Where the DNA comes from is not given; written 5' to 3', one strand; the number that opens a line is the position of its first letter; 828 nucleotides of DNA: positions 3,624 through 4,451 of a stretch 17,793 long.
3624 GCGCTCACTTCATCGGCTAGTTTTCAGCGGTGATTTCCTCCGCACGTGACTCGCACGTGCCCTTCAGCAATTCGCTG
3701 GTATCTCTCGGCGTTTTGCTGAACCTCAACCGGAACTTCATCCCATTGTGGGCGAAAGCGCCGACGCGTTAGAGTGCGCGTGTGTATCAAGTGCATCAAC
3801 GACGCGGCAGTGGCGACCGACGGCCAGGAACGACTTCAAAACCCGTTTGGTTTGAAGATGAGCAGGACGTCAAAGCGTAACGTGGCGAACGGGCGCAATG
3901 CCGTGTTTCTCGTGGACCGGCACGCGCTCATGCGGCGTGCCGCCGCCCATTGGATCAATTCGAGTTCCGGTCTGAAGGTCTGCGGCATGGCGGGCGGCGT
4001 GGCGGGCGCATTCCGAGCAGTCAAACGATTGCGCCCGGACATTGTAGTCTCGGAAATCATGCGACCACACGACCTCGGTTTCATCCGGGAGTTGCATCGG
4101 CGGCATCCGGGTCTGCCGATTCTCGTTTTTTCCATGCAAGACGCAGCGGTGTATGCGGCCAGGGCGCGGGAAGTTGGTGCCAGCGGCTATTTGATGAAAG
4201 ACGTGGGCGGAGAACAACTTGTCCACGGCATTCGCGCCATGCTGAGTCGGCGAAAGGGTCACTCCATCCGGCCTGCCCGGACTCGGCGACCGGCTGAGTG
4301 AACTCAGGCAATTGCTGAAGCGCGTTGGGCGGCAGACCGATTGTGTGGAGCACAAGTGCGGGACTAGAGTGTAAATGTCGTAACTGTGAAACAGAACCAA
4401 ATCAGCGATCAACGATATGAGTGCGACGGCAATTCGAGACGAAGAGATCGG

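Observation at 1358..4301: TCS cassette with an extra, output-less pseudo-receiver carrying a phospho-mimetic Glu at the acceptor position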

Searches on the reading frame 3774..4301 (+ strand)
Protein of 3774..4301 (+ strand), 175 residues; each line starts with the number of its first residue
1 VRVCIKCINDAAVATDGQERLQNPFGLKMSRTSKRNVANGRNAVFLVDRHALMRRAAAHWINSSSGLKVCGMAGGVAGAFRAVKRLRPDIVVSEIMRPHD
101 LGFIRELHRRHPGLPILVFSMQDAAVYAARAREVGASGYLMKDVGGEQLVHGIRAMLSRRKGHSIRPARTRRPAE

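Call 3: search_protein_families(library=pfam, proteins=[window:3774-4301:+], max_evalue=0.01)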
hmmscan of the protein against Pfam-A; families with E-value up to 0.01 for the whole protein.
window:3774-4301:+ (175 aa): 1 family
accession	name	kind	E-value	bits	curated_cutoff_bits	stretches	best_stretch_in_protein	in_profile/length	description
PF00072.30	Response_reg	-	2.1e-14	54.1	30.2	1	44-153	1-110/111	Response regulator receiver domain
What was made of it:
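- Checked: ORF 3858-4301 is 147 aa. Its only Pfam hit is Response_reg (54.1 bits against a cut-off of 30.2, call 3).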

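Call 7: find_homologous_proteins(query=window:3858-4301:+, max_evalue=0.00001)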
Query window:3858-4301:+ (147 aa): 87 proteins with E <= 0.00001 among 373 candidates.
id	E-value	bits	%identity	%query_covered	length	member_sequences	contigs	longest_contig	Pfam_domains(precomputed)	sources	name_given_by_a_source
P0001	2.1e-89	314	100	100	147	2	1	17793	PF00072.31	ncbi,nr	ncbi:MAG: response regulator transcription factor [Verrucomicrobia bacterium]|nr:response regulator 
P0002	8.4e-54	199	71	88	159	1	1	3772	PF00072.31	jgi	jgi:two-component system invasion response regulator UvrY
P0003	2.0e-53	198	71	90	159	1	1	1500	PF00072.31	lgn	-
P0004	2.1e-53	198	72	90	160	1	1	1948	PF00072.31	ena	-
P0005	2.7e-53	197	64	100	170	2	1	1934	PF00072.31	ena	-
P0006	1.5e-52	195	73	88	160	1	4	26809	PF00072.31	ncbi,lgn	-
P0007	8.2e-51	189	67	93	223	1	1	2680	PF00072.31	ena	-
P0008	1.9e-50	188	66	97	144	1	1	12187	PF00072.31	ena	-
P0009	2.1e-50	188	64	95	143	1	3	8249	PF00072.31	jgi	jgi:DNA-binding NarL/FixJ family response regulator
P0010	2.9e-50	188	68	90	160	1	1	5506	PF00072.31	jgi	jgi:two-component system invasion response regulator UvrY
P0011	4.0e-49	184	72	81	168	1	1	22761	PF00072.31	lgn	-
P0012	9.6e-49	183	67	90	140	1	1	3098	PF00072.31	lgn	-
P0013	1.0e-48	183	70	90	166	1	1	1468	PF00072.31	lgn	-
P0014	2.2e-48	182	64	92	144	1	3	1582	PF00072.31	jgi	jgi:DNA-binding NarL/FixJ family response regulator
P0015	2.4e-48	181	65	90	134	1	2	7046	PF00072.31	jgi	jgi:DNA-binding NarL/FixJ family response regulator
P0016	3.1e-48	181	66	88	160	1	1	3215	PF00072.31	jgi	jgi:DNA-binding NarL/FixJ family response regulator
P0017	1.1e-47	179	63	91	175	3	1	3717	PF00072.31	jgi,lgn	-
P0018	1.2e-47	179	64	90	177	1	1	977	PF00072.31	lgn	-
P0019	1.4e-47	179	66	88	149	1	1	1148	PF00072.31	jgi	jgi:DNA-binding NarL/FixJ family response regulator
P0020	2.7e-47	178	63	96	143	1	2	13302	PF00072.31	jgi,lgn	jgi:DNA-binding NarL/FixJ family response regulator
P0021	3.6e-47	178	66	90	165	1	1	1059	PF00072.31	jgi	jgi:DNA-binding NarL/FixJ family response regulator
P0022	4.0e-47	178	71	86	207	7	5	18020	PF00072.31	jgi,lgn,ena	-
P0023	6.9e-47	177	60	99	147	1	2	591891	PF00072.31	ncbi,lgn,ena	-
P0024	8.3e-47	176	66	88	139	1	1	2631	PF00072.31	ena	-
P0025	9.4e-47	176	68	88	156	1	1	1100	PF00072.31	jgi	jgi:DNA-binding NarL/FixJ family response regulator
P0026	1.8e-46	175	66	90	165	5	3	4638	PF00072.31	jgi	jgi:DNA-binding NarL/FixJ family response regulator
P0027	4.6e-46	174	61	98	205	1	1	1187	PF00072.31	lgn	-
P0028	6.5e-46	174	65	91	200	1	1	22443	PF00072.31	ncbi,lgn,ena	-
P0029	7.8e-46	173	68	80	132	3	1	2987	PF00072.31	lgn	-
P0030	1.0e-45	173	61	93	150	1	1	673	PF00072.31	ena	-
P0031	1.1e-45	173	65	91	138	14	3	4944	PF00072.31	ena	-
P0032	1.4e-45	173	63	90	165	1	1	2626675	PF00072.31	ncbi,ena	-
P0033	1.9e-45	172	63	89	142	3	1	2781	PF00072.31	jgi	-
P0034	3.9e-45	171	62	94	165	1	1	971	PF00072.31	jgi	jgi:DNA-binding NarL/FixJ family response regulator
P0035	4.5e-45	171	63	97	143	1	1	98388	PF00072.31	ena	-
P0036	7.5e-45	170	71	80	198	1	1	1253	PF00072.31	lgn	-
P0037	9.1e-45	170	61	96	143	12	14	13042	PF00072.31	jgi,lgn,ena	jgi:DNA-binding NarL/FixJ family response regulator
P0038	1.4e-44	169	61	95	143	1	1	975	PF00072.31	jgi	jgi:two-component system invasion response regulator UvrY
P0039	2.7e-44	168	71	78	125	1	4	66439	PF00072.31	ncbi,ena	-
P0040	6.0e-44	167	61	90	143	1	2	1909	PF00072.31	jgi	jgi:DNA-binding NarL/FixJ family response regulator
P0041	1.5e-43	166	65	86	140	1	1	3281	PF00072.31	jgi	jgi:DNA-binding NarL/FixJ family response regulator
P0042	1.7e-43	166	71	78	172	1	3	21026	PF00072.31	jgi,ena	-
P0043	2.9e-43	165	60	96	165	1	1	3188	PF00072.31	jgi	jgi:DNA-binding NarL/FixJ family response regulator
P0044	1.0e-42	163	61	90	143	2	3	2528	PF00072.31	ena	-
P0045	1.2e-42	163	60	93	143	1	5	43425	PF00072.31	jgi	jgi:two-component system NarL family response regulator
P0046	1.3e-42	163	63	86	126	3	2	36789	PF00072.31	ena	-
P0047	1.8e-42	162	66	75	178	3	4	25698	PF00072.31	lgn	-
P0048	2.9e-42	162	60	87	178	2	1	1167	PF00072.31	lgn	-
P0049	4.2e-42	161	59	90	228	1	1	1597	PF00072.31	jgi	jgi:CheY-like chemotaxis protein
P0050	1.3e-41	160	62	81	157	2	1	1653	PF00072.31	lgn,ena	-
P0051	1.6e-41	159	64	84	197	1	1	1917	PF00072.31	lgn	-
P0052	1.9e-41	159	60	97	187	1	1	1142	PF00072.31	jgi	-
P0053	5.0e-41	158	63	82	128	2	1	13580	PF00072.31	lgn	-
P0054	5.2e-41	158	59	87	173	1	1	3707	PF00072.31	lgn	-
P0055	5.5e-41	158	69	71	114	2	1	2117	PF00072.31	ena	-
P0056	6.5e-41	157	58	88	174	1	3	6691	PF00072.31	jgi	jgi:DNA-binding NarL/FixJ family response regulator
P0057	6.8e-40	154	59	87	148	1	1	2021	PF00072.31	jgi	jgi:two-component system, NarL family, response regulator, fimbrial Z protein, FimZ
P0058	2.8e-39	152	59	82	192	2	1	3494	PF00072.31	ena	-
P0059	5.8e-39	151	62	81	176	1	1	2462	PF00072.31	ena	-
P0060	8.0e-39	151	68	73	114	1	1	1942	PF00072.31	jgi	jgi:DNA-binding NarL/FixJ family response regulator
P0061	4.7e-38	148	58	90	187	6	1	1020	PF00072.31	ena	-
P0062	1.5e-36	143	61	81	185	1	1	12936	PF00072.31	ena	-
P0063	9.7e-36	141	61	76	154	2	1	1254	PF00072.31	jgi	jgi:DNA-binding NarL/FixJ family response regulator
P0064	1.4e-34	137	61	81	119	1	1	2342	PF00072.31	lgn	-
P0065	2.1e-31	127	73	58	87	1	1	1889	PF00072.31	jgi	jgi:two-component system, NarL family, invasion response regulator UvrY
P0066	3.4e-31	126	67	62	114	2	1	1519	PF00072.31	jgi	-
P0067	1.1e-29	121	73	54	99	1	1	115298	PF00072.31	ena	-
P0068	3.6e-29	119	57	74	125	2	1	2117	PF00072.31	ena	-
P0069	3.3e-21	94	45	87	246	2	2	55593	PF00196.26,PF08281.19,PF00072.31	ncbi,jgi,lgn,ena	-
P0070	6.8e-19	86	43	78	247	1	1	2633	PF00196.26,PF08281.19,PF00072.31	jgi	jgi:DNA-binding NarL/FixJ family response regulator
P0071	8.6e-16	76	37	86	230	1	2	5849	PF00196.26,PF00072.31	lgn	-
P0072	6.8e-15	73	37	81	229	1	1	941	PF00196.26,PF00072.31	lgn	-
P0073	1.4e-14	72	36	88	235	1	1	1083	PF00196.26,PF00072.31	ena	-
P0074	9.5e-14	69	37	78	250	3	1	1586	PF00196.26,PF00072.31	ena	-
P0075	1.0e-13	69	36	78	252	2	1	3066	PF00196.26,PF00072.31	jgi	jgi:DNA-binding NarL/FixJ family response regulator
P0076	1.0e-13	69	36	83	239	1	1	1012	PF00196.26,PF08281.19,PF00072.31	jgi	-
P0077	1.0e-13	69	36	78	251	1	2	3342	PF00196.26,PF00072.31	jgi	jgi:DNA-binding NarL/FixJ family response regulator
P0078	1.0e-13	69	36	78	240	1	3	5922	PF00196.26,PF00072.31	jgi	jgi:DNA-binding NarL/FixJ family response regulator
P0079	5.5e-12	64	32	85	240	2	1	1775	PF00196.26,PF08281.19,PF00072.31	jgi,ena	-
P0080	6.6e-12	63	34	86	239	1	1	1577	PF00196.26,PF08281.19,PF00072.31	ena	-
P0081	4.9e-11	61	35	78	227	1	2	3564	PF00196.26,PF08281.19,PF00072.31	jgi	jgi:DNA-binding NarL/FixJ family response regulator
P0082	7.4e-9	54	31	76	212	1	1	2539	PF00196.26,PF00072.31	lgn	-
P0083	2.9e-8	52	36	78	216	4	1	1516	PF00196.26,PF08281.19,PF00072.31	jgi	jgi:two-component system, NarL family, response regulator DevR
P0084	3.6e-8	51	30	81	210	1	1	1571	PF00196.26,PF00072.31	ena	-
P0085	8.1e-7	47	34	76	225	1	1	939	PF13412.13,PF00196.26,PF08281.19,PF00072.31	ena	-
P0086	1.8e-6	46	29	76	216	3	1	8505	PF00196.26,PF08281.19,PF00072.31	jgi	jgi:DNA-binding NarL/FixJ family response regulator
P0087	1.9e-6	46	35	76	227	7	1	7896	PF00196.26,PF04545.23,PF08281.19,PF00072.31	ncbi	-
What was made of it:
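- On NarL/FixJ-family response regulator: Nearest full-length relatives carry GerE (call 7). The NCBI name 'response regulator transcription factor' (call 7) is therefore misleading.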

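Call 10: find_related_loci(query=A2, collection=genome_contigs, flank=10000)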
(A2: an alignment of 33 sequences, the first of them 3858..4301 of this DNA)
Query A2 (147 aa) in genome_contigs; peptide patterns used: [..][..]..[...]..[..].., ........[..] (x = any residue, [..] = any of these).
30 stretches matched a pattern; 10 encode a relative of the query (tblastn E <= 1e-3); 10 distinct loci.
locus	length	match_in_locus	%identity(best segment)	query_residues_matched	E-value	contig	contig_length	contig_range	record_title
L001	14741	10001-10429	69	1-147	1e-59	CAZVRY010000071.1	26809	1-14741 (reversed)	MAG TPA_asm: uncultured Verrucomicrobiota bacterium isolate SRP323723_co1_127 genome assembly, contig: NODE_1460_length_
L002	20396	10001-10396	63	1-132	7e-46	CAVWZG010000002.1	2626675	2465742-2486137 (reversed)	MAG: uncultured Verrucomicrobiae bacterium isolate MFD09286.bin.1.251 genome assembly, contig: contig_54668, whole genom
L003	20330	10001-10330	66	16-125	2e-42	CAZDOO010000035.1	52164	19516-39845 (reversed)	MAG TPA_asm: uncultured Verrucomicrobiota bacterium isolate SRP220891_co1_482 genome assembly, contig: NODE_1185_length_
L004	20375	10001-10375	36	16-143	5e-10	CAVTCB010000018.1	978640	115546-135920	MAG: uncultured Gemmatimonadales bacterium isolate MFD02360.bin.2.2 genome assembly, contig: contig_6085, whole genome s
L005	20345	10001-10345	28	16-128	1e-9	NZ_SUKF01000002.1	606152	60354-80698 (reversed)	Sinimarinibacterium sp. CAU 1509 contig2, whole genome shotgun sequence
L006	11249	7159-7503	28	16-128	2e-9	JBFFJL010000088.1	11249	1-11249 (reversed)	MAG: Nevskiaceae bacterium isolate Mix_mud17.2022.03.39 k141_2524970_length_11249_cov_7.0000, whole genome shotgun seque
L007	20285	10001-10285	36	16-110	7e-8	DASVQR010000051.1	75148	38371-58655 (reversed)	MAG TPA_asm: Longimicrobiaceae bacterium isolate SMAG_U3213 k141_145176, whole genome shotgun sequence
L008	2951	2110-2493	30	4-132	2e-7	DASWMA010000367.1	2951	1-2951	MAG TPA_asm: Longimicrobium sp. isolate SMAG_U3375 k141_466911, whole genome shotgun sequence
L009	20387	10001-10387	29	16-144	7e-6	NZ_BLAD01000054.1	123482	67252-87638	Acrocarpospora corrugata strain NBRC 13972 sequence054, whole genome shotgun sequence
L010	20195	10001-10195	34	6-69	5e-4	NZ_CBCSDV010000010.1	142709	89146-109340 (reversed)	Tsukamurella ocularis strain CIP111612T isolate CIP111612T NODE_0010, whole genome shotgun sequence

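Call 11: find_encoding_contigs(protein=P0023, flank=8000, max_places=2)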
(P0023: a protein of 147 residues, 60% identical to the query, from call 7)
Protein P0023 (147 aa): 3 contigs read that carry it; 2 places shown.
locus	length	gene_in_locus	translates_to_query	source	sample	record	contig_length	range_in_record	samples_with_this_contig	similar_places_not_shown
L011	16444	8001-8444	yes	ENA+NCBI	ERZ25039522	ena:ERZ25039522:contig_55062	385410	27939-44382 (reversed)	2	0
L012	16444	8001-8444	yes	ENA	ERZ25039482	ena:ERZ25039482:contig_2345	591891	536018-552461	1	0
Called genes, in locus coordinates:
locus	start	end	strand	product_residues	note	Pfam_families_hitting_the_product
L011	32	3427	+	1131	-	PF01339:CheB_methylest, PF03705:CheR_N, PF01739:CheR, PF00989:PAS (faint), PF28256:CCDC171 (weak), PF26052:BRE1B (weak), PF13596:PAS_10, PF08448:PAS_4 (weak), +2 more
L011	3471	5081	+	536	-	-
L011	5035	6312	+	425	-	PF08447:PAS_3 (weak), PF00989:PAS, PF13188:PAS_8, PF24820:Diguanyl_cycl_sensor (weak), PF08448:PAS_4, PF13426:PAS_9, PF07730:HisKA_3, PF02518:HATPase_c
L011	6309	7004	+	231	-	PF00072:Response_reg, PF00196:GerE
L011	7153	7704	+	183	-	-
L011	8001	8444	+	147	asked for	PF00072:Response_reg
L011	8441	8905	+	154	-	PF00072:Response_reg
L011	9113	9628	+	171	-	-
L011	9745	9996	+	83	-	-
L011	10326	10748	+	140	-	PF02922:CBM_48, PF16561:AMPK1_CBM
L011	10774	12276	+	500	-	PF00089:Trypsin, PF13365:Trypsin_2, PF00595:PDZ (weak), PF13180:PDZ_2, PF17820:PDZ_6, PF00595:PDZ, PF13180:PDZ_2, PF17820:PDZ_6, +2 more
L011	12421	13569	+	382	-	PF13439:Glyco_transf_4, PF13579:Glyco_trans_4_4, PF08323:Glyco_transf_5, PF20706:GT4-conflict, PF00534:Glycos_transf_1, PF13692:Glyco_trans_1_4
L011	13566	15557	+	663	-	PF02922:CBM_48, PF00128:Alpha-amylase, PF02806:Alpha-amylase_C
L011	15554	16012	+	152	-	PF07486:Hydrolase_2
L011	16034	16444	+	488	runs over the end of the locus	PF03065:Glyco_hydro_57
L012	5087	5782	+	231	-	PF00072:Response_reg, PF00196:GerE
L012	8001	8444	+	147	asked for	PF00072:Response_reg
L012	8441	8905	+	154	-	PF00072:Response_reg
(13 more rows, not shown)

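Call 12: find_encoding_contigs(protein=P0035, flank=8000, max_places=2)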
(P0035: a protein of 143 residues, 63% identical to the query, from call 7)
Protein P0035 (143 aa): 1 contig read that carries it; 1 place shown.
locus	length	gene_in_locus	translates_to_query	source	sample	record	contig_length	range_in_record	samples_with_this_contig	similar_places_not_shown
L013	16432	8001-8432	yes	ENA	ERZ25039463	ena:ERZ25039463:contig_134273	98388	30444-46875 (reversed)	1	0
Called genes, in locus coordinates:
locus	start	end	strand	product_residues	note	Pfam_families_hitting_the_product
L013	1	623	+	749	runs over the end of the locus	PF00801:PKD, PF18911:PKD_4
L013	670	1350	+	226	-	PF17660:BTRD1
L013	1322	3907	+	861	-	PF17660:BTRD1 (weak), PF03403:PAF-AH_p_II (weak), PF00047:ig (faint), PF07686:V-set (faint), PF13895:Ig_2 (faint), PF07679:I-set (weak), PF07679:I-set (weak), PF13927:Ig_3 (weak), +1 more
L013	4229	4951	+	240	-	-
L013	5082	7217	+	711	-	PF00989:PAS, PF13188:PAS_8, PF13426:PAS_9, PF00989:PAS, PF13188:PAS_8, PF13426:PAS_9, PF24820:Diguanyl_cycl_sensor, PF07730:HisKA_3, +5 more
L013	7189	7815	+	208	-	PF00072:Response_reg, PF00196:GerE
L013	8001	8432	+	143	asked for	PF00072:Response_reg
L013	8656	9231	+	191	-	-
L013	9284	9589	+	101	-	PF02922:CBM_48, PF16561:AMPK1_CBM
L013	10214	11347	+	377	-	PF02922:CBM_48 (weak), PF00756:Esterase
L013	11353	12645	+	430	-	PF01408:GFO_IDH_MocA, PF02894:GFO_IDH_MocA_C, PF22725:GFO_IDH_MocA_C3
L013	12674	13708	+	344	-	PF01208:URO-D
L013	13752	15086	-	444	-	PF01408:GFO_IDH_MocA, PF22725:GFO_IDH_MocA_C3 (faint), PF19051:GFO_IDH_MocA_C2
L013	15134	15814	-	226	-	PF00753:Lactamase_B, PF13483:Lactamase_B_3, PF12706:Lactamase_B_2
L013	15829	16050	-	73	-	PF02785:Biotin_carb_C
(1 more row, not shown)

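Call 13: find_encoding_contigs(protein=P0047, flank=8000, max_places=2)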
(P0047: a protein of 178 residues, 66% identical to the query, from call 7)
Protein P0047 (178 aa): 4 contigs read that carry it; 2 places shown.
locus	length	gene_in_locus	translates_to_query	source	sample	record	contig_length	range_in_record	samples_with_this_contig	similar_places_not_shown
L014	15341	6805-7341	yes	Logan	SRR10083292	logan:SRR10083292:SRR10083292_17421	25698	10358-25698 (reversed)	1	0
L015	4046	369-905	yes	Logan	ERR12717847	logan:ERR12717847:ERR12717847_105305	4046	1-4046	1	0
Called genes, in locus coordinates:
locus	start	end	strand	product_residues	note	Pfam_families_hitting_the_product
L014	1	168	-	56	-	?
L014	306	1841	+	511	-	PF24441:DUF7560 (faint)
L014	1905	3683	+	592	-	PF00939:Na_sulph_symp (weak), PF03600:CitMHS, PF16980:CitMHS_2 (weak), PF02080:TrkA_C, PF00939:Na_sulph_symp, PF03600:CitMHS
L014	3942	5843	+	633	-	PF00989:PAS, PF13188:PAS_8, PF13426:PAS_9, PF00989:PAS, PF08448:PAS_4, PF13426:PAS_9, PF07730:HisKA_3, PF02518:HATPase_c, +4 more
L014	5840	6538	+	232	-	PF00072:Response_reg, PF00196:GerE, PF08281:Sigma70_r4_2 (faint)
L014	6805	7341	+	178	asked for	PF00072:Response_reg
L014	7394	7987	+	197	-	-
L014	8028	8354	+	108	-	PF00085:Thioredoxin, PF13098:Thioredoxin_2, PF13905:Thioredoxin_8 (faint)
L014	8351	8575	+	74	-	-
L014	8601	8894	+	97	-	PF05957:DUF883, PF19029:DUF883_C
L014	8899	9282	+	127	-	PF07332:Phage_holin_3_6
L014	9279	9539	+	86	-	-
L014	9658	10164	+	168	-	-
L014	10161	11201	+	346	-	PF00582:Usp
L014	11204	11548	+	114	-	PF00543:P-II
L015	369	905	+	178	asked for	PF00072:Response_reg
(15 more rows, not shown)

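Call 15: find_related_loci(query=A2, collection=metagenome_contigs, flank=8000)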
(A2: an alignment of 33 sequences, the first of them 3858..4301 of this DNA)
Query A2 (147 aa) in metagenome_contigs; peptide patterns used: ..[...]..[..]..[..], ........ (x = any residue, [..] = any of these).
197 stretches matched a pattern; 29 encode a relative of the query (tblastn E <= 1e-3); 29 distinct loci.
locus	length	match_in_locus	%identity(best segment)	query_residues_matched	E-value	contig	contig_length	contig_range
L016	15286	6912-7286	71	13-138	5e-53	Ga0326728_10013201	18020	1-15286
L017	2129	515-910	66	1-132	1e-52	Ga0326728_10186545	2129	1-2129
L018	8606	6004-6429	62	1-141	4e-51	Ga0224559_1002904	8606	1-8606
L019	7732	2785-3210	61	1-141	6e-51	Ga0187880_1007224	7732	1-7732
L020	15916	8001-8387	61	1-129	4e-49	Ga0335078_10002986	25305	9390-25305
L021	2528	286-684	61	1-133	4e-48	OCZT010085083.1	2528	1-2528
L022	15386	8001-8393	67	1-132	2e-47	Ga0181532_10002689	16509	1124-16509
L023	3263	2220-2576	62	16-134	2e-47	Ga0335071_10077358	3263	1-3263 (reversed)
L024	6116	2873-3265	67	1-132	2e-47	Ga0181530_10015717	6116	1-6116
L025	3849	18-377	73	13-132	2e-46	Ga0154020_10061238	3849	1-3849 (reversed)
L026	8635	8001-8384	57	5-132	3e-42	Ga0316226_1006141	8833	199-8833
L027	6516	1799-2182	57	5-132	3e-42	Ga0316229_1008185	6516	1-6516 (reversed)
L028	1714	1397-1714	62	7-112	3e-42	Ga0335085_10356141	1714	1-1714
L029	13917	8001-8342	71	16-129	3e-41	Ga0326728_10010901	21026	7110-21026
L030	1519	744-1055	63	32-135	7e-42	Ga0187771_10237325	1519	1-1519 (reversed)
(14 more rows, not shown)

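Call 25: search_solved_structures(query=A2, max_evalue=0.00001, show_alignments=2)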
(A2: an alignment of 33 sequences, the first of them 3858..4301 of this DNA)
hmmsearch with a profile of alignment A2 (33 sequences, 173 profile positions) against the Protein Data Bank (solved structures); distinct sequences matched with E-value up to 0.00001: 76 (the best 60 are shown).
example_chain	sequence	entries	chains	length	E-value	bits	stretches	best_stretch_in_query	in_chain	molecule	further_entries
3cz5_A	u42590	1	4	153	6.7e-22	81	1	27-160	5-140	Two-component response regulator, LuxR family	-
3c3w_A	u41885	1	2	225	6.2e-18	68.1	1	29-159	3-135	TWO COMPONENT TRANSCRIPTIONAL REGULATORY PROTEIN DEVR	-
4iga_A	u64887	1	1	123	1.1e-13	54.3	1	27-142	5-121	Chemotaxis protein CheY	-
1tmy_A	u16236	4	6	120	1.7e-13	53.7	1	28-142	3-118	CHEY PROTEIN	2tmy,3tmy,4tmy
1u0s_Y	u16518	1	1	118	2.2e-13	53.3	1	28-142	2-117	Chemotaxis protein cheY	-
6er7_A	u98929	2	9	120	3.6e-13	52.6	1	29-144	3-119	120aa long hypothetical chemotaxis protein (CheY)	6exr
5hev_A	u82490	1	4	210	4.9e-13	52.2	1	29-163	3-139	Response regulator protein VraR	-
6c40_B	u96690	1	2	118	9.9e-13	51.2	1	28-142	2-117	Chemotaxis protein CheY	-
4qyw_A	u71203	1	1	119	1.3e-12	50.8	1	28-142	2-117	Chemotaxis protein CheY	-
8q52_A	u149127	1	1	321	1.6e-12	50.5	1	24-131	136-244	Leucine-specific-binding protein,Chemotaxis protein CheY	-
1a04_A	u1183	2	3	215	3.5e-12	49.4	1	25-150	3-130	NITRATE/NITRITE RESPONSE REGULATOR PROTEIN NARL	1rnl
7od9_B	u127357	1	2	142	1.1e-11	47.8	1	29-138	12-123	Response regulator receiver protein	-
6ekg_Y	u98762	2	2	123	1.4e-11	47.5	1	30-137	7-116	Chemotaxis protein CheY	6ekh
3t8y_A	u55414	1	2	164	3.5e-11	46.1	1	22-136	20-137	Chemotaxis response regulator protein-glutamate methylesterase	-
9rhz_C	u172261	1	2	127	6.4e-11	45.3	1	19-138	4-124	Chemotaxis protein CheY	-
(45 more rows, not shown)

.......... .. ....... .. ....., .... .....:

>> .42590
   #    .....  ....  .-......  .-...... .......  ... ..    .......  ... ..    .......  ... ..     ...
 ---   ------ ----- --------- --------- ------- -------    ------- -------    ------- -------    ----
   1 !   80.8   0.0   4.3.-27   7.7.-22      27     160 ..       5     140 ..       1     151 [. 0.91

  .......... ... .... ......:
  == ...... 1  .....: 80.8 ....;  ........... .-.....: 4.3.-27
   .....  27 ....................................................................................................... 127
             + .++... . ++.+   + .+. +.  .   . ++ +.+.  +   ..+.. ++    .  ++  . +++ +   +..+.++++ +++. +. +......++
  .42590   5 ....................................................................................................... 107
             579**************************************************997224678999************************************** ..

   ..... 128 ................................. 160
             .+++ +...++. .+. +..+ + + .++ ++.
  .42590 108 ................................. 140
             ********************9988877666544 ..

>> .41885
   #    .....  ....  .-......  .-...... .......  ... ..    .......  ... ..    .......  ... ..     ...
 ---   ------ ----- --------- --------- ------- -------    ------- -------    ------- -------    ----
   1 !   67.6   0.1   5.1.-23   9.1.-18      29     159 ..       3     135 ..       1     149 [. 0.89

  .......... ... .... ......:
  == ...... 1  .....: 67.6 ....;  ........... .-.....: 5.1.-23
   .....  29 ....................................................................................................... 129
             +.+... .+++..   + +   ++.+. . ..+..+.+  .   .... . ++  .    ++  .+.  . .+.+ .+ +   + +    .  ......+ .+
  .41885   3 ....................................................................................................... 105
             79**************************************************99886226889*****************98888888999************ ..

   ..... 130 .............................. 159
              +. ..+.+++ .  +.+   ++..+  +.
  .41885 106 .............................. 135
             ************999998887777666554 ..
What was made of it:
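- Checked: A family profile aligned to solved receivers places Glu66 on the acceptor Asp of DevR and of 3cz5 (call 25).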
